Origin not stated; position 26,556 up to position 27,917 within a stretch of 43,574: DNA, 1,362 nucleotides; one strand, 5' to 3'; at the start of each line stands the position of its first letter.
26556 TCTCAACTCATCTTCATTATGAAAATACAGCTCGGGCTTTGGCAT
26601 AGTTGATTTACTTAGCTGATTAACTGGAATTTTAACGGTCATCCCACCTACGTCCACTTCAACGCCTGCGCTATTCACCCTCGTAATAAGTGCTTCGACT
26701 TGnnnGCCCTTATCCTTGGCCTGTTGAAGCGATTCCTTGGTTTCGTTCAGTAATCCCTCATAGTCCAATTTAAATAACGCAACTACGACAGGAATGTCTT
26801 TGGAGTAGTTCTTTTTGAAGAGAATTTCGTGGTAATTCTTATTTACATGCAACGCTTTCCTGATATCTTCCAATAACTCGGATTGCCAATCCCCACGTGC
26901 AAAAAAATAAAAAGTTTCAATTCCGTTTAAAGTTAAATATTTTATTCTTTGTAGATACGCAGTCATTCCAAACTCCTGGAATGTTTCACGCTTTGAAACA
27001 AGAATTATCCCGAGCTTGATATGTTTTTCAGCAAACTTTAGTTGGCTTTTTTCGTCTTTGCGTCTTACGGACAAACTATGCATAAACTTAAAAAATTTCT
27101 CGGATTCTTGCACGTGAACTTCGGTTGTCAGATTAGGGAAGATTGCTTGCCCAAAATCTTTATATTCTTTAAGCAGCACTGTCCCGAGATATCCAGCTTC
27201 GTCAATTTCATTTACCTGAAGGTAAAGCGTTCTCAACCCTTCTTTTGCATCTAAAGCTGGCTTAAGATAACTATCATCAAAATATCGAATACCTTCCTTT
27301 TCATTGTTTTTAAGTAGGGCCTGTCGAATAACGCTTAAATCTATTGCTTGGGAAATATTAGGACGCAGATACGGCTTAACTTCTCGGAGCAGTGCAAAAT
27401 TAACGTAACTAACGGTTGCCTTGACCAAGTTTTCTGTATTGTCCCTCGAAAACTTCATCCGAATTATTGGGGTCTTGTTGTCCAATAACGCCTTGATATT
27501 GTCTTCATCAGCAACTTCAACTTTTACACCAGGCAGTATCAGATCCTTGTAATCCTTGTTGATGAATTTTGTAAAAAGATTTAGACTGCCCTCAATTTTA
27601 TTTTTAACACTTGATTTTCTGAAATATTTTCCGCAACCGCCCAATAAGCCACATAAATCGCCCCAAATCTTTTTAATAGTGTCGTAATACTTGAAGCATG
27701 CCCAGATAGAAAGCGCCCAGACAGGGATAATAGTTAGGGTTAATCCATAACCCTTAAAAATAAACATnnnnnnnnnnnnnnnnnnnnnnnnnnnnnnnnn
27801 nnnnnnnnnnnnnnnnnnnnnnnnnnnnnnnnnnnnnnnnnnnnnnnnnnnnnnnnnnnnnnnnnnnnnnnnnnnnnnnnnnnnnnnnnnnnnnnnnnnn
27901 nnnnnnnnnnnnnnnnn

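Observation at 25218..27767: Six tandem S1/OB-like repeats (the ribosomal protein S1 count) fused to a membrane-anchored unknown domain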

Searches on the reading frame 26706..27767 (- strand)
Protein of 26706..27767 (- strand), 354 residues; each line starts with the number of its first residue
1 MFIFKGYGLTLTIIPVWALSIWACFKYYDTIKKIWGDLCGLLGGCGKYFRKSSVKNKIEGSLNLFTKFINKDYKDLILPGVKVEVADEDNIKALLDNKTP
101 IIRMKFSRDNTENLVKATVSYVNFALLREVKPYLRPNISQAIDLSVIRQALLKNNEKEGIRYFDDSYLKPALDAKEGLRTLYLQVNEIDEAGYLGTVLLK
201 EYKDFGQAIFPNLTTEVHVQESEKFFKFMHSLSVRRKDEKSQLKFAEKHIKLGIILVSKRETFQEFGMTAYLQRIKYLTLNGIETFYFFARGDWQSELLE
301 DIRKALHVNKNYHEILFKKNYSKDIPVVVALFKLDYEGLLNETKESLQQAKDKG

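Call 14: search_protein_families(library=pfam, proteins=[window:26706-27767:-], max_evalue=10)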
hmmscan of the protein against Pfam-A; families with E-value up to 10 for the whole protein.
seq(354 aa): 2 families
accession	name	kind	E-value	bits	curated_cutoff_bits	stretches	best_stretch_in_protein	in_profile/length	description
PF08491.16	SE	-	0.16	11.4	20.1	1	84-181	39-135/276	Squalene epoxidase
PF24205.1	Antiholin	-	0.19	12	27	1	215-231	45-61/96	T4-like virus antiholin family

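Call 15: search_protein_families(library=phrogs, proteins=[window:26712-27767:-], max_evalue=1)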
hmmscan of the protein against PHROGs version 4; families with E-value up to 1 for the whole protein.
window:26712-27767:- (352 aa): 2 families
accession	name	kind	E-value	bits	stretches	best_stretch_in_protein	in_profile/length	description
phrog_38821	-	unknown function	0.029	15.5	1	208-231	11-34/56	-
phrog_1246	-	lysis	0.52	11.4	0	215-231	45-61/97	lysis inhibition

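Call 16: search_protein_representatives(protein=window:26712-27767:-)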
Query: 352 residues. Proteins with E-value up to 0.001 (for the whole library): 822; up to 1e-10: 489; up to 1e-30: 38. The best 150 are listed.
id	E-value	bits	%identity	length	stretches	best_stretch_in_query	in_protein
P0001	8.7e-231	781.4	100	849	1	1-352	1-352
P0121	4.8e-80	285.8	44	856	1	12-339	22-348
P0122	4.0e-56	207.2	35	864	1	15-351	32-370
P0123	2.6e-47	178.2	31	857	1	14-350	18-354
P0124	1.2e-46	176.0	34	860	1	16-308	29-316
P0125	1.6e-42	162.4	32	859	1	8-316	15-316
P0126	1.7e-42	162.3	35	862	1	7-307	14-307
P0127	2.0e-41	158.8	31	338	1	18-307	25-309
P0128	1.4e-40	156.0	37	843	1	50-304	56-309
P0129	1.8e-39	152.4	30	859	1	16-341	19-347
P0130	1.4e-38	149.5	30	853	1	25-334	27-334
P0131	1.7e-38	149.2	34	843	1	19-311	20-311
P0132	4.0e-38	148.0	30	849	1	4-312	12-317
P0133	5.4e-38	147.5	31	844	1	15-322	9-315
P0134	1.6e-37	146.0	31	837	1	19-315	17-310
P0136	8.8e-37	143.6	30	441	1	17-309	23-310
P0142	2.0e-34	135.8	29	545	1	16-314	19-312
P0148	1.1e-32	130.1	27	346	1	42-304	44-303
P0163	1.3e-29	120.0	27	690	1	20-315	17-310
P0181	2.5e-27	112.5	27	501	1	50-321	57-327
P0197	1.5e-25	106.6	26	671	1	55-304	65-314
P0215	4.6e-24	101.7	26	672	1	19-294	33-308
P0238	3.2e-22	95.7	24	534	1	29-320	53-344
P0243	5.8e-22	94.8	25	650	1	34-307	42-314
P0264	3.4e-21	92.3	23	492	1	12-302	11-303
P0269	5.4e-21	91.6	22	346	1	21-303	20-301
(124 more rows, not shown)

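Call 21: search_protein_families(library=pfam, alignment_id=A1, max_evalue=0.001)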
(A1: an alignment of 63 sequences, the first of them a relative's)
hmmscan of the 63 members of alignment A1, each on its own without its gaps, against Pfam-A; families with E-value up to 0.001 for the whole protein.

A. member 1, P0121 (856 aa): 3 families
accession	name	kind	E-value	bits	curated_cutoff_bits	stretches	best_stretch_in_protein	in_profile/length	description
PF00575.29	S1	-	2.1e-26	92.5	22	4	702-776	4-74/74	S1 RNA binding domain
PF23459.1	S1_RRP5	-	9e-06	26.6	27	0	450-514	7-71/72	RRP5 S1 domain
PF21710.3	Spt6_S1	-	2.6e-05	24.9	27.5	0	528-597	15-85/91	Spt6, S1/OB domain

B. families by the number of members that match (of 63 scanned): 13 families
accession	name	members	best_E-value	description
PF00575.29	S1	23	6.8e-44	S1 RNA binding domain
PF13184.12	KH_5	11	1.7e-19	NusA-like KH domain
PF23459.1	S1_RRP5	7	4.2e-15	RRP5 S1 domain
PF21710.3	Spt6_S1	6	2.6e-05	Spt6, S1/OB domain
PF23095.1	KH_NusA_C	2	2.2e-10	Transcription termination/antitermination protein NusA, KH domain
PF13894.12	zf-C2H2_4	1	1.5e-08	C2H2-type zinc finger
PF24682.1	OB_RRP5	1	5.2e-06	RRP5 OB-fold domain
PF00096.32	zf-C2H2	1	8.2e-06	Zinc finger, C2H2 type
PF05605.18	zf-Di19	1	1.2e-05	Drought induced 19 protein (Di19), zinc-binding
PF10133.14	CooT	1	2.3e-05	CO dehydrogenase accessory protein CooT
PF24685.1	OB_RRP5_4th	1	0.0001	RRP5 OB-fold domain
PF07650.23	KH_2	1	0.00033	KH domain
PF10384.14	Scm3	1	0.00072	Centromere protein Scm3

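Call 24: find_homologous_proteins(query=A2, max_evalue=0.00001)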
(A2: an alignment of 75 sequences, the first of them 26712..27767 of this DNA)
Query A2 (75 sequences) (352 aa, profile of the alignment): 1 proteins with E <= 0.00001 among 8000 candidates.
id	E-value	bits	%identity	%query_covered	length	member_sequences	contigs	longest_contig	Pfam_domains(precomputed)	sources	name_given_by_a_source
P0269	2.4e-98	347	23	75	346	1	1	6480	-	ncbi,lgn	ncbi:MAG: hypothetical protein AB1609_13395 [Bacillota bacterium]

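Call 26: list_cluster_members(proteins=[P0121, P0122, P0123, P0127, P0148, P0136, P0163, P0197, P0215, P0181])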
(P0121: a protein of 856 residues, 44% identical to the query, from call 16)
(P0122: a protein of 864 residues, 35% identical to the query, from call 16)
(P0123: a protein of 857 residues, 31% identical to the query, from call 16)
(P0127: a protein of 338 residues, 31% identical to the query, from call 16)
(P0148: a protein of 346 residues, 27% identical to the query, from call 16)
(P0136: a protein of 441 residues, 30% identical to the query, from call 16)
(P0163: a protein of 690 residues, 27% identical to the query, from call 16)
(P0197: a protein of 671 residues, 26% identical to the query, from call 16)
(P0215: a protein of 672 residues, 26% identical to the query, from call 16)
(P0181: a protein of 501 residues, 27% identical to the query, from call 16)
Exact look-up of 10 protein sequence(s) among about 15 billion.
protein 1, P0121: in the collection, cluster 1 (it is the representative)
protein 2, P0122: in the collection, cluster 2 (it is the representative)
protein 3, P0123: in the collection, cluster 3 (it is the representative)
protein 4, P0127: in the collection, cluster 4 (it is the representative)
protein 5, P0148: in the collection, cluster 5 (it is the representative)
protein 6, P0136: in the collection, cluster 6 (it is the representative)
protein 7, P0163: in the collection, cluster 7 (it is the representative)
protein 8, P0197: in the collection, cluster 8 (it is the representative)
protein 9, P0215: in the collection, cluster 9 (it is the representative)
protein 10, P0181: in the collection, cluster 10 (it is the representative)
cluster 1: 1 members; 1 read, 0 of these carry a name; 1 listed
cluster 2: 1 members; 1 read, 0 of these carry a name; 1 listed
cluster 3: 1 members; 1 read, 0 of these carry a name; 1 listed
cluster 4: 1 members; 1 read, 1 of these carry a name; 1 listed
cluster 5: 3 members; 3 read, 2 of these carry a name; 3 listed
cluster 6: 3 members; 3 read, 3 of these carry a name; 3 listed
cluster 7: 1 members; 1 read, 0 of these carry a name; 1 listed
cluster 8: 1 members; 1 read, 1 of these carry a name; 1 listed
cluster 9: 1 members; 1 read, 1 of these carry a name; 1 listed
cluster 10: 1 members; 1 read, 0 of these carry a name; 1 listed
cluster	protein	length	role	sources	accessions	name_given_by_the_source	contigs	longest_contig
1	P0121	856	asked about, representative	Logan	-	-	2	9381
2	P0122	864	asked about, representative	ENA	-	-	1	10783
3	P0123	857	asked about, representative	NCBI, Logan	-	-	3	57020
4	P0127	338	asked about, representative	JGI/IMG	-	hypothetical protein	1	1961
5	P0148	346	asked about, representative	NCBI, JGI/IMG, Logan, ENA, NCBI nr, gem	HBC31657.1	MAG TPA: hypothetical protein DC024_10505 [Clostridiales bacterium] | hypothetical protein [Clostridiales bacterium]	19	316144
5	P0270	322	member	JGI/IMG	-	hypothetical protein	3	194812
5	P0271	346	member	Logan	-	-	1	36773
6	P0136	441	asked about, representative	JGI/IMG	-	hypothetical protein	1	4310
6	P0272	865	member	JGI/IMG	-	small subunit ribosomal protein S1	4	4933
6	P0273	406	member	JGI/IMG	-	small subunit ribosomal protein S1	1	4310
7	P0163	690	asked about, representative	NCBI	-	-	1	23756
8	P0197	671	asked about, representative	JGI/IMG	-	transcription antitermination factor NusA-like protein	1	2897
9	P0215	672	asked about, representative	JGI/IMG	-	transcription antitermination factor NusA-like protein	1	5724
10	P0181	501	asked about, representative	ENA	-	-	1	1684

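Call 32: predict_structure(alignment_id=A2)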
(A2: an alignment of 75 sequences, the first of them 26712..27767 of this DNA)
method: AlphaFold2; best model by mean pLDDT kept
length: 352 residues; sequences in the alignment: 75
mean_pLDDT: 92.5   pTM: 0.88
mean pLDDT of the five models: 92.5, 91.1, 91.0, 90.9, 90.5
residues with pLDDT >= 90: 285; 70-90: 56; 50-70: 9; < 50: 2
segments of 3 or more residues with pLDDT < 50: none
pLDDT, mean of each block of 10 residues (from residue 1): 60 91 92 87 87 94 93 87 89 86 94 96 96 98 97 95 98 98 97 94 96 98 98 94 97 94 94 96 97 95 94 91 84 92 91 90
secondary structure, 60 per line:
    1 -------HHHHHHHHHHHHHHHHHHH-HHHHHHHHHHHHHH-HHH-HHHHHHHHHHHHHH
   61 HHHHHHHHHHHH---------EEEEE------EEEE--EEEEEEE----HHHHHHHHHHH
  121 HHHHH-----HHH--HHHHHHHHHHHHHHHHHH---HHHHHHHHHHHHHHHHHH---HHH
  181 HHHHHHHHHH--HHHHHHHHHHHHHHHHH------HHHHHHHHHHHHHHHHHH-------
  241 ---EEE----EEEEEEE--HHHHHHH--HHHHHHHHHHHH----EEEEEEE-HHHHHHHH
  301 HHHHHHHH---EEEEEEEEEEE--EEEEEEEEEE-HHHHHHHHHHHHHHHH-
elements in order: H8-26 H28-41 H47-72 E82-86 E93-96 E99-105 H110-125 H136-153 H157-174 H178-190 H193-209 H216-233 E244-246 E251-257 H260-266 H269-280 E285-291 H293-308 E312-322 E325-334 H336-351

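Call 35: find_homologous_proteins(query=window:26712-27767:-, max_evalue=0.001)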
Query window:26712-27767:-: 2372 candidates shared short words with the query, none scored E <= 0.001.

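Call 36: fold_search(model_id=the predicted structure, library=pdb)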
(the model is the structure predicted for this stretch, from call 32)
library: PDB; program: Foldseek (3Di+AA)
matches with E <= 10: 597; with E <= 0.001: 0
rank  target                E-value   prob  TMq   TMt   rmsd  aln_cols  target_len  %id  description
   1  7dl8_B                2.4e-02  1.00  0.21  0.60   4.7        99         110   16  Crystal structure of ALBA1 from Trypanosoma brucei (released 2021-06-23)
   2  3wbm_A                5.6e-02  1.00  0.18  0.64   3.7        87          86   11  Crystal Structure of protein-RNA complex (released 2013-12-11)
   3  7dl8_A                8.9e-02  1.00  0.21  0.55   5.4       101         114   17  Crystal structure of ALBA1 from Trypanosoma brucei (released 2021-06-23)
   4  8xao_A                1.0e-01  1.00  0.19  0.72   3.3        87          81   11  The thermostable and acid-tolerant DNA-binding protein (released 2024-12-11)
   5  3wbm_B                1.0e-01  0.99  0.18  0.61   4.1        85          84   10  Crystal Structure of protein-RNA complex (released 2013-12-11)
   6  8xaq_A                1.3e-01  0.97  0.16  0.55   5.6        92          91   14  The thermostable and acid-tolerant DNA-binding protein (released 2024-12-11)
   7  8xap_A                1.4e-01  0.99  0.18  0.67   3.5        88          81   17  Thermostable and acid-tolerant DNA-binding protein (released 2024-12-11)
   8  7dl8_C                1.5e-01  1.00  0.19  0.60   5.1        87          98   15  Crystal structure of ALBA1 from Trypanosoma brucei (released 2021-06-23)
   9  1h0x_A                1.5e-01  0.98  0.17  0.59   5.3        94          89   13  Structure of Alba: an archaeal chromatin protein modulated by acetylation (released 2002-09-05)
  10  4z9e_A                1.6e-01  0.97  0.17  0.56   4.2        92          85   14  Alba from Thermoplasma volcanium (released 2016-02-24)
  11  3fnc_A                1.6e-01  0.28  0.16  0.28  14.3       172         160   14  Crystal structure of a putative acetyltransferase from Listeria innocua (released 2009-01-27)
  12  3tfy_A                1.6e-01  0.60  0.18  0.35  12.7       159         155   18  Naa50p amino-terminal acetyltransferase bound to substrate peptide fragment and CoA (released 2011-09-07)
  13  2ob0_C                1.7e-01  0.57  0.18  0.33  12.6       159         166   18  Human MAK3 homolog in complex with Acetyl-CoA (released 2006-12-26)
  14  3fri                  1.7e-01  0.23  0.18  0.24  19.5       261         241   10  Structure of the 16S rRNA methylase RmtB, I222 (released 2009-08-11)
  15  8xao_B                1.8e-01  0.99  0.18  0.60   4.9        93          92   14  The thermostable and acid-tolerant DNA-binding protein (released 2024-12-11)
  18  7dl8_D                2.2e-01  0.99  0.20  0.56   5.1        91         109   14  Crystal structure of ALBA1 from Trypanosoma brucei (released 2021-06-23)
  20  1nfh_A                2.4e-01  0.72  0.14  0.46   6.4        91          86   12  Structure of a Sir2 substrate, alba, reveals a mechanism for deactylation-induced enhancement of DNA-binding (released 2003-08-05)
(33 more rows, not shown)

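Call 38: find_encoding_contigs(protein=P0121, flank=5000, max_places=3)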
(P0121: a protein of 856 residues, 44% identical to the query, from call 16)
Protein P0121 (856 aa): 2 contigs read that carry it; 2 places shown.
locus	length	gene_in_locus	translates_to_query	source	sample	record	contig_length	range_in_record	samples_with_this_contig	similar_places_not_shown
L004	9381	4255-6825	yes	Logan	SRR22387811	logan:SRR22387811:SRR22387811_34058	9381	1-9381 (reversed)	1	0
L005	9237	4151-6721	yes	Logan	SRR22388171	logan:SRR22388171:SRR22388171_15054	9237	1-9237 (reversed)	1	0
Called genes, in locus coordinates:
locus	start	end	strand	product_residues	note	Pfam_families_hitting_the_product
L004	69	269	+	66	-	PF12844:HTH_19, PF13443:HTH_26 (weak), PF01381:HTH_3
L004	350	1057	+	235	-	PF20582:UPF0758_N, PF04002:RadC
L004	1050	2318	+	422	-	PF00145:DNA_methylase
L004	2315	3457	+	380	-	-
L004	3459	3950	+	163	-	PF03852:Vsr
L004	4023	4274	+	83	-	-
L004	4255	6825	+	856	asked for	PF00575:S1 (faint), PF23459:S1_RRP5 (faint)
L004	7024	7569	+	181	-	-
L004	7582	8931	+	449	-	PF18144:SMODS (faint), PF18134:AGS_C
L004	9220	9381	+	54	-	?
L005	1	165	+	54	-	?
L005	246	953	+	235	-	PF20582:UPF0758_N, PF04002:RadC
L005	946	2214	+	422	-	PF00145:DNA_methylase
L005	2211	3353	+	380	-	-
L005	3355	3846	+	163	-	PF03852:Vsr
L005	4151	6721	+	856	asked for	PF00575:S1 (faint), PF23459:S1_RRP5 (faint)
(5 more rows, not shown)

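Call 39: find_encoding_contigs(protein=P0123, flank=7000, max_places=2)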
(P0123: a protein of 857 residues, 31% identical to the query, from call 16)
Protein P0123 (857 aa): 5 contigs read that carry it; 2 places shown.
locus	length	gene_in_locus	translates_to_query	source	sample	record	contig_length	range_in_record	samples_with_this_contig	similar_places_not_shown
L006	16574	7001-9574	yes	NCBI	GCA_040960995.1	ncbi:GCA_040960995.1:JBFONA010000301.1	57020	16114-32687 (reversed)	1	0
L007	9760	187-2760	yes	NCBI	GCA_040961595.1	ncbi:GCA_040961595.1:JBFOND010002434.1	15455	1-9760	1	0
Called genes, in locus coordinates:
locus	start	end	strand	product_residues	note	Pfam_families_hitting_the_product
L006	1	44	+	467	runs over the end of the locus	PF05643:GNA1162-like, PF14371:DUF4412 (faint)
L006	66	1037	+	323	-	PF03783:CsgG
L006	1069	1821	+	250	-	PF04773:FecR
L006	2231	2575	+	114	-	-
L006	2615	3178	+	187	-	PF20582:UPF0758_N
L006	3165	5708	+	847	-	PF01555:N6_N4_Mtase, PF02086:MethyltransfD12 (weak), PF03602:Cons_hypoth95 (faint), PF27126:NmeDI_C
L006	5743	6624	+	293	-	-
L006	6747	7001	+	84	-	-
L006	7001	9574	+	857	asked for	PF00575:S1 (weak)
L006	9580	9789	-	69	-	-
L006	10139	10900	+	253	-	PF02698:DUF218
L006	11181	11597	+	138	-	PF01475:FUR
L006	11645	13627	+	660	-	PF01926:MMR_HSR1, PF02421:FeoB_N, PF17910:FeoB_Cyto, PF07670:Gate, PF07664:FeoB_C, PF07670:Gate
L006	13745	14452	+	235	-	PF02742:Fe_dep_repr_C, PF04023:FeoA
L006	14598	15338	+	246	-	PF13557:Phenol_MetA_deg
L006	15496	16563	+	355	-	PF01544:CorA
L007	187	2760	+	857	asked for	PF00575:S1 (weak)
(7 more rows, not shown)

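Call 40: find_encoding_contigs(protein=P0122, flank=7000, max_places=2)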
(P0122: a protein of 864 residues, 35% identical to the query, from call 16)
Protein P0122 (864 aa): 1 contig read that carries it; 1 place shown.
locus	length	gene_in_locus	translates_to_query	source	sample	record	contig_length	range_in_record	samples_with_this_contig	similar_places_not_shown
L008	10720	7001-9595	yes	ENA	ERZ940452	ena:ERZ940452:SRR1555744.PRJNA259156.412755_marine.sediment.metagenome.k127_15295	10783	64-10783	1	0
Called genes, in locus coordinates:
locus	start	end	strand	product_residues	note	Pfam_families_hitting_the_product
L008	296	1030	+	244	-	PF05157:MshEN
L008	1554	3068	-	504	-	PF02310:B12-binding, PF04055:Radical_SAM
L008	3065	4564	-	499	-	PF01075:Glyco_transf_9 (weak)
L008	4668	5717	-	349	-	PF01075:Glyco_transf_9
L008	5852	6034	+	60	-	-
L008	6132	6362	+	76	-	-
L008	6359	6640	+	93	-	PF05016:ParE_toxin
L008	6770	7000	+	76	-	-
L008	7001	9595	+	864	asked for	PF00575:S1 (weak)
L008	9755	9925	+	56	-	-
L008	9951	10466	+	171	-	PF04290:DctQ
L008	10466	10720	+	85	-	?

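Call 41: find_encoding_contigs(protein=P0148, flank=7000, max_places=3)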
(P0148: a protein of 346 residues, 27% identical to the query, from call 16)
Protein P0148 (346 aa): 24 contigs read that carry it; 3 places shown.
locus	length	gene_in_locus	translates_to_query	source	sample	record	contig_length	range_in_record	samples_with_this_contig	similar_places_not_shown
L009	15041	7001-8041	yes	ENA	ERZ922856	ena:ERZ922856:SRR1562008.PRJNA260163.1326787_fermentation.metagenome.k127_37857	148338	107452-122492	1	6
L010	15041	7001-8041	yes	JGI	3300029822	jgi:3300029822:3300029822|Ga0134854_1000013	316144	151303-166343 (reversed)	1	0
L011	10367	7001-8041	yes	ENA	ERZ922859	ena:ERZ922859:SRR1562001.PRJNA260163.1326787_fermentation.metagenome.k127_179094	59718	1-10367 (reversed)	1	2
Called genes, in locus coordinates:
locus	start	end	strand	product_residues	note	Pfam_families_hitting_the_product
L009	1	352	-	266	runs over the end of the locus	PF12663:DUF3788, PF12675:DUF3795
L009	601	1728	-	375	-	PF16822:ALGX, PF14286:DHHW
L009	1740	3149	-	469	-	PF03062:MBOAT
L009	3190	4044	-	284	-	PF11738:DUF3298 (weak)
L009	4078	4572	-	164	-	PF04542:Sigma70_r2, PF08281:Sigma70_r4_2, PF04545:Sigma70_r4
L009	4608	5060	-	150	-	PF14270:DUF4358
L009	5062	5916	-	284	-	PF13472:Lipase_GDSL_2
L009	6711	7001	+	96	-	-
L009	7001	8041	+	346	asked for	-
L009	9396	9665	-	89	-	-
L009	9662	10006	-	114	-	PF13518:HTH_28 (faint), PF01527:HTH_Tnp_1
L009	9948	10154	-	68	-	PF13518:HTH_28 (weak)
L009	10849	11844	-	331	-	-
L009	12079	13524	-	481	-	PF20442:BrxL_N, PF13337:BrxL_ATPase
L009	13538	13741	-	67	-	-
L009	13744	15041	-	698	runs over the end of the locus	-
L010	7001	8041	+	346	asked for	-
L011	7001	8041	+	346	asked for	-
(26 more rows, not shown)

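Call 46: find_encoding_contigs(protein=P0197, flank=5000, max_places=2)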
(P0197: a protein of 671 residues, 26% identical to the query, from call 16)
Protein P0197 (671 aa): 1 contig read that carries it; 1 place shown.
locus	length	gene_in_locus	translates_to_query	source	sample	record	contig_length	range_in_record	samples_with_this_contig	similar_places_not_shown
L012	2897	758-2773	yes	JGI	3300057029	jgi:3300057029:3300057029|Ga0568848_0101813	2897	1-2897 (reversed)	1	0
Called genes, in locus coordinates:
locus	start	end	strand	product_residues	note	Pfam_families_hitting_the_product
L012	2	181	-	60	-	?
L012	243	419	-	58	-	-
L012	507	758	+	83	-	-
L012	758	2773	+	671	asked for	PF13184:KH_NusA_1st (weak), PF26594:KH_NusA_2nd, PF13184:KH_NusA_1st, PF26594:KH_NusA_2nd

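Call 47: find_encoding_contigs(protein=P0269, flank=6000, max_places=2)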
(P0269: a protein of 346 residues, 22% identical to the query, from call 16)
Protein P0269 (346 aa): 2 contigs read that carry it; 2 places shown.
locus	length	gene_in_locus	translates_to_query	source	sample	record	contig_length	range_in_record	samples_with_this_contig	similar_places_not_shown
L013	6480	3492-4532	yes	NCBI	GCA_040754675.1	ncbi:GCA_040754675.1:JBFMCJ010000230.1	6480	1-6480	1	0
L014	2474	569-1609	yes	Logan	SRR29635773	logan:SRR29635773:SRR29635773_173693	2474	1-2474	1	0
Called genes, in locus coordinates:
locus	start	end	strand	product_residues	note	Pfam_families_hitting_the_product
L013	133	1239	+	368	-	-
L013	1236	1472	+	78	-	-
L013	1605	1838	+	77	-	-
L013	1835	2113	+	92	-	-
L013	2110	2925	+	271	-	-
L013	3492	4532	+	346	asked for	-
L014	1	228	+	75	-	?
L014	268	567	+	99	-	-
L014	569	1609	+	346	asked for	-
